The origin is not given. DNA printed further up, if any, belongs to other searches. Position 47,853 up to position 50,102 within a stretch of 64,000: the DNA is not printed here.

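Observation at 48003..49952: Short Mfd lacking the UvrA-recruitment N-terminus and the autoinhibitory D7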

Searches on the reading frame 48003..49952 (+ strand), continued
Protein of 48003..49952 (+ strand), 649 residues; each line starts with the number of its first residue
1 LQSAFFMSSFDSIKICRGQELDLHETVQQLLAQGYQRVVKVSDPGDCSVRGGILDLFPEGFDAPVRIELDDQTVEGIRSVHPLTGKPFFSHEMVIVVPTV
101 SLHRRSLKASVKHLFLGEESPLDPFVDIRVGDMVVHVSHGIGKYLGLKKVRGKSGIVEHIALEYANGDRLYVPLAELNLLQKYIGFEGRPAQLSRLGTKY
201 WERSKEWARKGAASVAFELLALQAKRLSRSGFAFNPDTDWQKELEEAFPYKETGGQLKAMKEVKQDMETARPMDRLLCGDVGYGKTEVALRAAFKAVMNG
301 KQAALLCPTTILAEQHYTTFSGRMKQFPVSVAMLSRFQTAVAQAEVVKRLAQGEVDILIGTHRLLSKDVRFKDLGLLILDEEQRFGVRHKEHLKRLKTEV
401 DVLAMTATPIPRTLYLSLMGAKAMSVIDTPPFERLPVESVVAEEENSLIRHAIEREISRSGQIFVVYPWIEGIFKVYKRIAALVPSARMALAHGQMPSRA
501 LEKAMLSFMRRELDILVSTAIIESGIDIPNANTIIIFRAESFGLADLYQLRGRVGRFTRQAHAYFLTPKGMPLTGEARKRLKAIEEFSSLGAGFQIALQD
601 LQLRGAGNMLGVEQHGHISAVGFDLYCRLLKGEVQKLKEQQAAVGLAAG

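Call 9: find_homologous_proteins(query=window:48003-49952:+, max_evalue=1e-10)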
Query window:48003-49952:+ (649 aa): 8000 proteins with E <= 1e-10 among 8000 candidates; the best 120 are listed.
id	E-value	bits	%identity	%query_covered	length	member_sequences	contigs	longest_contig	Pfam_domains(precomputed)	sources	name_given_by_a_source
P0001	0.0e+0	1430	100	99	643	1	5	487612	PF02559.23,PF00270.36,PF17757.7,PF00271.38,PF04851.22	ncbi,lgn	-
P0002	0.0e+0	1197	82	97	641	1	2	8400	PF02559.23,PF00270.36,PF17757.7,PF00271.38,PF04851.22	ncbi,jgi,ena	-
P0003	0.0e+0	1156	78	98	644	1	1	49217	PF02559.23,PF00270.36,PF17757.7,PF00271.38,PF04851.22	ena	-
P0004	0.0e+0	1153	77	98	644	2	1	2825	PF02559.23,PF00270.36,PF17757.7,PF00271.38,PF04851.22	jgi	-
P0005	0.0e+0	1137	77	98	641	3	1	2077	PF02559.23,PF00270.36,PF17757.7,PF00271.38,PF04851.22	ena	-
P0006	0.0e+0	1135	77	97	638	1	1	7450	PF02559.23,PF00270.36,PF17757.7,PF00271.38,PF04851.22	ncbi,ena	-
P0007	0.0e+0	1134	79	96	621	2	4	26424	PF02559.23,PF00270.36,PF17757.7,PF00271.38,PF04851.22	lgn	-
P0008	0.0e+0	1118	78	97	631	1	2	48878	PF02559.23,PF00270.36,PF17757.7,PF00271.38,PF04851.22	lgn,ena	-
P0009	0.0e+0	1114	77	96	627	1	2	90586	PF02559.23,PF00270.36,PF17757.7,PF00271.38,PF04851.22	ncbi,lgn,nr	ncbi:MAG: DEAD/DEAH box helicase [Candidatus Omnitrophica bacterium]|nr:DEAD/DEAH box helicase [Cand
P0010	0.0e+0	1104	77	97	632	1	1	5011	PF02559.23,PF00270.36,PF17757.7,PF00271.38,PF04851.22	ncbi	-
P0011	0.0e+0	1103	76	97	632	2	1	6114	PF02559.23,PF00270.36,PF17757.7,PF00271.38,PF04851.22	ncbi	-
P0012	0.0e+0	1103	74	98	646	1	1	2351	PF02559.23,PF00270.36,PF17757.7,PF00271.38,PF04851.22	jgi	-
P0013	0.0e+0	1095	75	97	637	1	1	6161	PF02559.23,PF00270.36,PF17757.7,PF00271.38,PF04851.22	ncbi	-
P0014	0.0e+0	1091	76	97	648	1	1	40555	PF02559.23,PF00270.36,PF17757.7,PF00271.38,PF04851.22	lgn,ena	-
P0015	0.0e+0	1083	75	97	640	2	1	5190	PF02559.23,PF00270.36,PF17757.7,PF00271.38,PF04851.22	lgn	-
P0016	0.0e+0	1078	73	97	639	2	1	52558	PF02559.23,PF00270.36,PF17757.7,PF00271.38,PF04851.22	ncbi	-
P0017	0.0e+0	1076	78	92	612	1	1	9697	PF02559.23,PF00270.36,PF17757.7,PF00271.38,PF04851.22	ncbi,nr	ncbi:MAG: DEAD/DEAH box helicase [Candidatus Omnitrophica bacterium]|nr:DEAD/DEAH box helicase [Cand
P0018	0.0e+0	1076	76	96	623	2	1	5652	PF02559.23,PF00270.36,PF17757.7,PF00271.38,PF04851.22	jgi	-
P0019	0.0e+0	1068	73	97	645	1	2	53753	PF02559.23,PF00270.36,PF17757.7,PF00271.38,PF04851.22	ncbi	-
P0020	0.0e+0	1065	72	97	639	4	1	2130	PF02559.23,PF00270.36,PF17757.7,PF00271.38,PF04851.22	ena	-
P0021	0.0e+0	1064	72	97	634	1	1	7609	PF02559.23,PF00270.36,PF17757.7,PF00271.38,PF04851.22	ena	-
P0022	0.0e+0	1062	74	96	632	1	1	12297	PF02559.23,PF00270.36,PF17757.7,PF00271.38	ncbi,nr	ncbi:MAG: DEAD/DEAH box helicase [Candidatus Omnitrophica bacterium]|nr:DEAD/DEAH box helicase [Cand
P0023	0.0e+0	1060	72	97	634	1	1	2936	PF02559.23,PF00270.36,PF17757.7,PF00271.38,PF04851.22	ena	-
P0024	0.0e+0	1055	72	96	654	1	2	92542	PF02559.23,PF00270.36,PF17757.7,PF00271.38,PF04851.22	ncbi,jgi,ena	-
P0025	0.0e+0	1053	71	97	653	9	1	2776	PF02559.23,PF00270.36,PF17757.7,PF00271.38,PF04851.22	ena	-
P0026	0.0e+0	1050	72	96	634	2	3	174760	PF02559.23,PF00270.36,PF17757.7,PF00271.38,PF04851.22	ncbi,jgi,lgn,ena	-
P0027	0.0e+0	1049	71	98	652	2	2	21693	PF02559.23,PF00270.36,PF17757.7,PF00271.38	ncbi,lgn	-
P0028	0.0e+0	1046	71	98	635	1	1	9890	PF02559.23,PF00270.36,PF17757.7,PF00271.38,PF04851.22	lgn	-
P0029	0.0e+0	1043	71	97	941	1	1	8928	PF13145.13,PF00639.28,PF02559.23,PF00270.36,PF17757.7,PF13624.12,PF00271.38,PF04851.22,PF13616.13,PF13623.12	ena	-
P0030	0.0e+0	1041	71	97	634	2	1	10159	PF02559.23,PF00270.36,PF17757.7,PF00271.38,PF04851.22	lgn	-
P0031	0.0e+0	1041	71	97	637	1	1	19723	PF02559.23,PF00270.36,PF17757.7,PF00271.38,PF04851.22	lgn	-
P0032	0.0e+0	1039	70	98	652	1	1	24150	PF02559.23,PF00270.36,PF17757.7,PF00271.38,PF04851.22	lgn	-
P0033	0.0e+0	1039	72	98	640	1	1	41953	PF02559.23,PF00270.36,PF17757.7,PF00271.38,PF04851.22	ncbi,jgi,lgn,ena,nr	ncbi:MAG: hypothetical protein COV76_05015 [Candidatus Omnitrophica bacterium CG11_big_fil_rev_8_21_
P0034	0.0e+0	1034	71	98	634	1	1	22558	PF02559.23,PF00270.36,PF17757.7,PF00271.38,PF04851.22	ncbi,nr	ncbi:MAG: DEAD/DEAH box helicase [Candidatus Omnitrophica bacterium]|nr:DEAD/DEAH box helicase [Cand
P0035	0.0e+0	1034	70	97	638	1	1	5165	PF02559.23,PF00270.36,PF14814.12,PF17757.7,PF00271.38,PF04851.22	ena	-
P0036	0.0e+0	1031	70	98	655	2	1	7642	PF02559.23,PF00270.36,PF17757.7,PF00271.38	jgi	-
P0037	0.0e+0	1030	70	97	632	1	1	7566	PF02559.23,PF00270.36,PF17757.7,PF00271.38,PF04851.22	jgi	jgi:transcription-repair coupling factor (superfamily II helicase)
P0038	0.0e+0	1024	68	98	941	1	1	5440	PF13145.13,PF00639.28,PF02559.23,PF00270.36,PF17757.7,PF13624.12,PF00271.38,PF04851.22,PF13616.13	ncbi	-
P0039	0.0e+0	1017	71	97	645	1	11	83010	PF02559.23,PF00270.36,PF17757.7,PF00271.38,PF04851.22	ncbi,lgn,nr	ncbi:MAG: DEAD/DEAH box helicase [Candidatus Omnitrophica bacterium]|nr:DEAD/DEAH box helicase [Cand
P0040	2.2e-298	1009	69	98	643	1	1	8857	PF02559.23,PF00270.36,PF17757.7,PF00271.38,PF04851.22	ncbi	-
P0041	8.0e-298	1007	73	91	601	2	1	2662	PF02559.23,PF00270.36,PF17757.7,PF00271.38,PF04851.22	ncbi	-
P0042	5.4e-296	1001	70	94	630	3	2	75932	PF02559.23,PF00270.36,PF17757.7,PF00271.38,PF04851.22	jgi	jgi:transcription-repair coupling factor (superfamily II helicase)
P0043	1.4e-278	944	67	97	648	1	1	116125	PF02559.23,PF00270.36,PF17757.7,PF00271.38,PF04851.22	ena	-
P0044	9.2e-273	924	63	97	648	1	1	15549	PF02559.23,PF00270.36,PF17757.7,PF00271.38,PF04851.22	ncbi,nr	ncbi:MAG: DEAD/DEAH box helicase [Candidatus Omnitrophica bacterium]|nr:DEAD/DEAH box helicase [Cand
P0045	1.1e-272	924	65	97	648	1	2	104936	PF02559.23,PF00270.36,PF14814.12,PF17757.7,PF00271.38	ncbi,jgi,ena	-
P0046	4.1e-270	916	65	96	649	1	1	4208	PF02559.23,PF00270.36,PF14814.12,PF17757.7,PF00271.38,PF04851.22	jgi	-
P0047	4.0e-267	906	72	84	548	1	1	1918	PF02559.23,PF00270.36,PF00271.38,PF04851.22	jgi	jgi:transcription-repair coupling factor (superfamily II helicase)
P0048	3.8e-265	899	64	96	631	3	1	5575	PF02559.23,PF00270.36,PF17757.7,PF00271.38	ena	-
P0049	2.2e-264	897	63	97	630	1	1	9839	PF02559.23,PF00270.36,PF14814.12,PF17757.7,PF00271.38,PF04851.22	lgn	-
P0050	3.8e-264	896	63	96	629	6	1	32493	PF02559.23,PF00270.36,PF14814.12,PF17757.7,PF00271.38,PF04851.22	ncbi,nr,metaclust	ncbi:MAG: hypothetical protein A3C53_00875 [Omnitrophica WOR_2 bacterium RIFCSPHIGHO2_02_FULL_68_15]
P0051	4.6e-254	863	72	80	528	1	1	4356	PF02559.23,PF00270.36,PF00271.38,PF22590.3,PF04851.22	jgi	jgi:transcription-repair coupling factor (superfamily II helicase)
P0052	2.8e-243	827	58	97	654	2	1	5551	PF02559.23,PF00270.36,PF14814.12,PF17757.7,PF00271.38,PF22590.3,PF04851.22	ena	-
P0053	4.1e-243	826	58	97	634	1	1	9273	PF02559.23,PF00270.36,PF17757.7,PF00271.38,PF04851.22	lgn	-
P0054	8.7e-241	819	59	97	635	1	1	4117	PF02559.23,PF00270.36,PF17757.7,PF00271.38,PF04851.22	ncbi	-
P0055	2.3e-240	817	58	98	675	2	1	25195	PF02559.23,PF00270.36,PF17757.7,PF00271.38,PF04851.22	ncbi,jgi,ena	-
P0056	2.5e-240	817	57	97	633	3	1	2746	PF02559.23,PF00270.36,PF17757.7,PF00271.38,PF04851.22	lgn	-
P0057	2.6e-240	817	58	97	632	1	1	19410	PF02559.23,PF00270.36,PF17757.7,PF00271.38,PF04851.22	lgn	-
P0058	3.5e-239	813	57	97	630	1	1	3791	PF02559.23,PF00270.36,PF17757.7,PF00271.38,PF04851.22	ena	-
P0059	1.2e-238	812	59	97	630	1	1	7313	PF02559.23,PF00270.36,PF17757.7,PF00271.38,PF04851.22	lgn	-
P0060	1.4e-238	811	57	97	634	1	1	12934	PF02559.23,PF00270.36,PF17757.7,PF00271.38,PF04851.22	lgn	-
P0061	1.4e-238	811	58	97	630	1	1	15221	PF02559.23,PF00270.36,PF17757.7,PF00271.38,PF04851.22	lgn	-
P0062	1.5e-238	811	58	97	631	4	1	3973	PF02559.23,PF00270.36,PF17757.7,PF00271.38,PF04851.22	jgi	-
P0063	1.6e-238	811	57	97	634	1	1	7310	PF02559.23,PF00270.36,PF17757.7,PF00271.38,PF04851.22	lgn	-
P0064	2.1e-238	811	58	98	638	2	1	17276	PF02559.23,PF00270.36,PF17757.7,PF00271.38,PF22590.3,PF04851.22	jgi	-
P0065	4.4e-238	810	58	97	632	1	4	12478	PF02559.23,PF00270.36,PF17757.7,PF00271.38,PF04851.22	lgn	-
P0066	5.4e-238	810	59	97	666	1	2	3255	PF02559.23,PF00270.36,PF17757.7,PF00271.38,PF04851.22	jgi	jgi:transcription-repair coupling factor (superfamily II helicase)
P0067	5.7e-238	809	58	97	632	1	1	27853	PF02559.23,PF00270.36,PF17757.7,PF00271.38,PF04851.22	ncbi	-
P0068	1.7e-237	808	59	97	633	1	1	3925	PF02559.23,PF00270.36,PF17757.7,PF00271.38,PF04851.22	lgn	-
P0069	1.9e-237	808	59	97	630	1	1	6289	PF02559.23,PF00270.36,PF17757.7,PF00271.38,PF22590.3,PF04851.22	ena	-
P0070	2.2e-237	808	57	99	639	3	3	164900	PF02559.23,PF00270.36,PF14814.12,PF17757.7,PF00271.38,PF04851.22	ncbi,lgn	-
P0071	3.3e-237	807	59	97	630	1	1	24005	PF02559.23,PF00270.36,PF17757.7,PF00271.38,PF22590.3,PF04851.22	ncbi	-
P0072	3.6e-237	807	57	97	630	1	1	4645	PF02559.23,PF00270.36,PF17757.7,PF00271.38,PF04851.22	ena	-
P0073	3.6e-237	807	57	97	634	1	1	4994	PF02559.23,PF00270.36,PF17757.7,PF00271.38,PF04851.22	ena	-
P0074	4.0e-237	807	58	97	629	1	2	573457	PF02559.23,PF00270.36,PF17757.7,PF00271.38,PF04851.22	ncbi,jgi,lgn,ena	-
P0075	4.3e-237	807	57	97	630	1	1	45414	PF02559.23,PF00270.36,PF17757.7,PF00271.38,PF04851.22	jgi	-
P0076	4.8e-237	806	57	97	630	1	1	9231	PF02559.23,PF00270.36,PF17757.7,PF00271.38,PF04851.22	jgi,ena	-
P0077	5.6e-237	806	58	97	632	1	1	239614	PF02559.23,PF00270.36,PF17757.7,PF00271.38,PF04851.22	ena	-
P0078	9.2e-237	805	57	98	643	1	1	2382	PF02559.23,PF00270.36,PF17757.7,PF00271.38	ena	-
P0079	1.3e-236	805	58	97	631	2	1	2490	PF02559.23,PF00270.36,PF17757.7,PF00271.38,PF04851.22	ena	-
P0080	1.8e-236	805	57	98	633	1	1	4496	PF02559.23,PF00270.36,PF17757.7,PF00271.38,PF04851.22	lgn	-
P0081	1.8e-236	804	57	97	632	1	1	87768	PF02559.23,PF00270.36,PF17757.7,PF00271.38,PF04851.22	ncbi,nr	ncbi:MAG: transcription-repair coupling factor [Candidatus Omnitrophica bacterium]|nr:transcription-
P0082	1.9e-236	804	57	97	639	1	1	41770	PF02559.23,PF00270.36,PF17757.7,PF00271.38,PF04851.22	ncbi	-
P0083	2.0e-236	804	58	97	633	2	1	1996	PF02559.23,PF00270.36,PF14814.12,PF17757.7,PF00271.38,PF04851.22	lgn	-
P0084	2.6e-236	804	58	97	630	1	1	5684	PF02559.23,PF00270.36,PF17757.7,PF00271.38,PF04851.22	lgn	-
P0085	3.0e-236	804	58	97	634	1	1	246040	PF02559.23,PF00270.36,PF17757.7,PF00271.38,PF04851.22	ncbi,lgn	-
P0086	3.5e-236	804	57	97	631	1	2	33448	PF02559.23,PF00270.36,PF00176.30,PF17757.7,PF00271.38,PF22590.3,PF04851.22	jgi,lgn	-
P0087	3.9e-236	803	58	97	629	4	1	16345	PF02559.23,PF00270.36,PF17757.7,PF00271.38,PF04851.22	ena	-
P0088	4.6e-236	803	58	97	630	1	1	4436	PF02559.23,PF00270.36,PF17757.7,PF00271.38,PF04851.22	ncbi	-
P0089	4.7e-236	803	56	98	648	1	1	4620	PF02559.23,PF00270.36,PF14814.12,PF17757.7,PF00271.38,PF04851.22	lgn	-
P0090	5.2e-236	803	58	97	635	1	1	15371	PF02559.23,PF00270.36,PF17757.7,PF00271.38,PF04851.22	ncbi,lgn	-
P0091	6.1e-236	803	58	97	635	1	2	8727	PF02559.23,PF00270.36,PF17757.7,PF00271.38,PF04851.22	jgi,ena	-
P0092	7.3e-236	802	57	97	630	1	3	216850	PF02559.23,PF00270.36,PF17757.7,PF00271.38,PF04851.22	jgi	jgi:transcription-repair coupling factor (superfamily II helicase)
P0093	7.5e-236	802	57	98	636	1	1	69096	PF02559.23,PF00270.36,PF17757.7,PF00271.38,PF04851.22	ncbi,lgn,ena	-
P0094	7.6e-236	802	58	97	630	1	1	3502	PF02559.23,PF00270.36,PF17757.7,PF00271.38,PF04851.22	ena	-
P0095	7.8e-236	802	57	97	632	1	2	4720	PF02559.23,PF00270.36,PF17757.7,PF00271.38,PF04851.22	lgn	-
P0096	7.9e-236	802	57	97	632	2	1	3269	PF02559.23,PF00270.36,PF17757.7,PF00271.38,PF04851.22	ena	-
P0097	8.1e-236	802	58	98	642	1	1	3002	PF02559.23,PF00270.36,PF17757.7,PF00271.38,PF04851.22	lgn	-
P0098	8.3e-236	802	58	97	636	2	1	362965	PF02559.23,PF00270.36,PF17757.7,PF00271.38,PF04851.22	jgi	-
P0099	8.8e-236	802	56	97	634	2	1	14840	PF02559.23,PF00270.36,PF17757.7,PF00271.38,PF04851.22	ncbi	ncbi:MAG: transcription-repair coupling factor [Candidatus Omnitrophota bacterium]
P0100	9.1e-236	802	56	98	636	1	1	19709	PF02559.23,PF00270.36,PF17757.7,PF00271.38,PF04851.22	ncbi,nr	ncbi:MAG: transcription-repair coupling factor [Candidatus Omnitrophica bacterium]|nr:transcription-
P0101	1.2e-235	802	57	97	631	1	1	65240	PF02559.23,PF00270.36,PF17757.7,PF00271.38,PF04851.22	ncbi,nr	ncbi:MAG: transcription-repair coupling factor [Candidatus Omnitrophica bacterium]|nr:transcription-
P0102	1.7e-235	801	56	98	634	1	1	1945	PF02559.23,PF00270.36,PF14814.12,PF17757.7,PF00271.38,PF04851.22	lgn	-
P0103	2.3e-235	801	57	97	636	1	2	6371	PF02559.23,PF00270.36,PF17757.7,PF00271.38,PF04851.22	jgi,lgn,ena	-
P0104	2.3e-235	801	58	97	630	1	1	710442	PF02559.23,PF00270.36,PF17757.7,PF00271.38,PF04851.22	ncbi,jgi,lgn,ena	ncbi:MAG: transcription-repair coupling factor [Candidatus Omnitrophota bacterium]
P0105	2.3e-235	801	58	97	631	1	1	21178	PF02559.23,PF00270.36,PF17757.7,PF00271.38,PF04851.22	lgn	-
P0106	2.4e-235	801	58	97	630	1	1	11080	PF02559.23,PF00270.36,PF17757.7,PF00271.38,PF04851.22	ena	-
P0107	2.5e-235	801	58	98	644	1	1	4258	PF02559.23,PF00270.36,PF17757.7,PF00271.38,PF22590.3,PF04851.22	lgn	-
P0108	2.8e-235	801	57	96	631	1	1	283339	PF02559.23,PF00270.36,PF17757.7,PF00271.38,PF04851.22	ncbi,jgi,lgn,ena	ncbi:MAG: transcription-repair coupling factor [Candidatus Omnitrophota bacterium]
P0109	2.9e-235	801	58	98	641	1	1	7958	PF02559.23,PF00270.36,PF17757.7,PF00271.38,PF04851.22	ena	-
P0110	3.3e-235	800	57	98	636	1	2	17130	PF02559.23,PF00270.36,PF17757.7,PF00271.38,PF04851.22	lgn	-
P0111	3.5e-235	800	57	97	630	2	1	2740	PF02559.23,PF00270.36,PF17757.7,PF00271.38,PF04851.22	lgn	-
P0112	3.9e-235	800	57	97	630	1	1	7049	PF02559.23,PF00270.36,PF17757.7,PF00271.38,PF04851.22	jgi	jgi:transcription-repair coupling factor (superfamily II helicase)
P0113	4.3e-235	800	58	97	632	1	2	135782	PF02559.23,PF00270.36,PF17757.7,PF00271.38,PF04851.22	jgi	jgi:transcription-repair coupling factor (superfamily II helicase)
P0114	4.4e-235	800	58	97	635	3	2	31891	PF02559.23,PF00270.36,PF17757.7,PF00271.38,PF04851.22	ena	-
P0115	4.4e-235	800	57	98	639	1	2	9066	PF02559.23,PF00270.36,PF17757.7,PF00271.38,PF04851.22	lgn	-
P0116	5.3e-235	800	57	97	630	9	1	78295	PF02559.23,PF00270.36,PF17757.7,PF00271.38,PF04851.22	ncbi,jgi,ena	-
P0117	6.2e-235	799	58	97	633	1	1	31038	PF02559.23,PF00270.36,PF17757.7,PF00271.38,PF04851.22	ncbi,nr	ncbi:MAG: transcription-repair coupling factor [Candidatus Omnitrophica bacterium]|nr:transcription-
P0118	6.4e-235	799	57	97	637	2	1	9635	PF02559.23,PF00270.36,PF17757.7,PF00271.38,PF04851.22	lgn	-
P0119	7.3e-235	799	58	98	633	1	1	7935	PF02559.23,PF00270.36,PF17757.7,PF00271.38,PF22590.3,PF04851.22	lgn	-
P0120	7.9e-235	799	57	97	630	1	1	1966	PF02559.23,PF00270.36,PF17757.7,PF00271.38,PF04851.22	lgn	-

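Call 12: find_related_loci(query=window:48021-49952:+, collection=genome_contigs, flank=6000)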
Query window:48021-49952:+ (643 aa) in genome_contigs; peptide patterns used: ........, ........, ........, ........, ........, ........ (x = any residue, [..] = any of these).
600 stretches matched a pattern (row limit reached: there are more); 599 encode a relative of the query (tblastn E <= 1e-3); the best 80 are kept; 80 distinct loci.
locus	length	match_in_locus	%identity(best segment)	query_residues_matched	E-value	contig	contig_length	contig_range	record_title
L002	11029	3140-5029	55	3-637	0e+0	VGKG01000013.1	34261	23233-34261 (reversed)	MAG: Candidatus Omnitrophota bacterium isolate M_DeepCast_200m_m2_189 M_DeepCast_200m_m2_189_Ga0194113_10001302, whole g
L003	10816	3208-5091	55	1-633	0e+0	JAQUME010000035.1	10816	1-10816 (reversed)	MAG: Candidatus Omnitrophota bacterium isolate STD1_147 NODE_17136_length_10816_cov_10.802227_Sandtown_D1, whole genome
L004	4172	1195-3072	54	4-625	0e+0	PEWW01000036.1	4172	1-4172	MAG: Candidatus Omnitrophica bacterium CG07_land_8_20_14_0_80_50_8 CG07_land_8_20_14_0.80_scaffold_21049_c, whole genome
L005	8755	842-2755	54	4-643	0e+0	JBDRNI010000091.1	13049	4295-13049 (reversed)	MAG: Candidatus Omnitrophota bacterium isolate MEGAHIT-group-1.881 k141_8394509, whole genome shotgun sequence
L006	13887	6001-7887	53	4-636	0e+0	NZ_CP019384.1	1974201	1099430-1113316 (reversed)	Candidatus Velamenicoccus archaeovorus strain LiM chromosome, complete genome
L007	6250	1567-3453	51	1-638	0e+0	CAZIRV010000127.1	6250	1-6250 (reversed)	MAG TPA_asm: uncultured Planctomycetales bacterium isolate SRP128015_co1_466 genome assembly, contig: NODE_21981_length_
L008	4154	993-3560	60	7-632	0e+0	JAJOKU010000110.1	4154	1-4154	MAG: candidate division NPL-UPA2 bacterium isolate MAG-914 c_000000000517, whole genome shotgun sequence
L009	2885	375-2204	51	4-625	0e+0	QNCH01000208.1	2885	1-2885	MAG: Candidatus Omnitrophota bacterium isolate B26_G9 B26_Guay9_scaffold_87624, whole genome shotgun sequence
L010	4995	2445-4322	50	4-635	0e+0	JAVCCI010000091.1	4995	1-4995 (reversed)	MAG: Candidatus Kappaea frigidicola isolate MAG_3300035698_1500 Ga0374944_155026, whole genome shotgun sequence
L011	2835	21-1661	54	82-633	0e+0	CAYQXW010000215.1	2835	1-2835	MAG TPA_asm: uncultured Planctomycetales bacterium isolate SRP220891_co4_133 genome assembly, contig: NODE_68217_length_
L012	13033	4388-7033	58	9-639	0e+0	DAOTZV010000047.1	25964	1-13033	MAG TPA_asm: Anaerolineae bacterium isolate H6_565 k131_605183, whole genome shotgun sequence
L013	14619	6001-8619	58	12-636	0e+0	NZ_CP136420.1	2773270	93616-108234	Neomoorella carbonis strain ACPs chromosome, complete genome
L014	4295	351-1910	55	113-632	0e+0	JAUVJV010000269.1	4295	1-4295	MAG: Candidatus Eisenbacteria bacterium isolate CSMAG_463 CSMAG_463_k127_4916930_length_4295_cov_18.0036, whole genome s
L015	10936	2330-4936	53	6-632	0e+0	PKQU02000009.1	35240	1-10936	MAG: Bacillota bacterium isolate ZC4RG03 NODE_811_length_35240_cov_85.225579, whole genome shotgun sequence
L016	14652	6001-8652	53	21-628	0e+0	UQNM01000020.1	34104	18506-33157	uncultured Clostridiales bacterium isolate UMGS459 genome assembly, contig: NODE_978_length_34104_cov_4.350583, whole ge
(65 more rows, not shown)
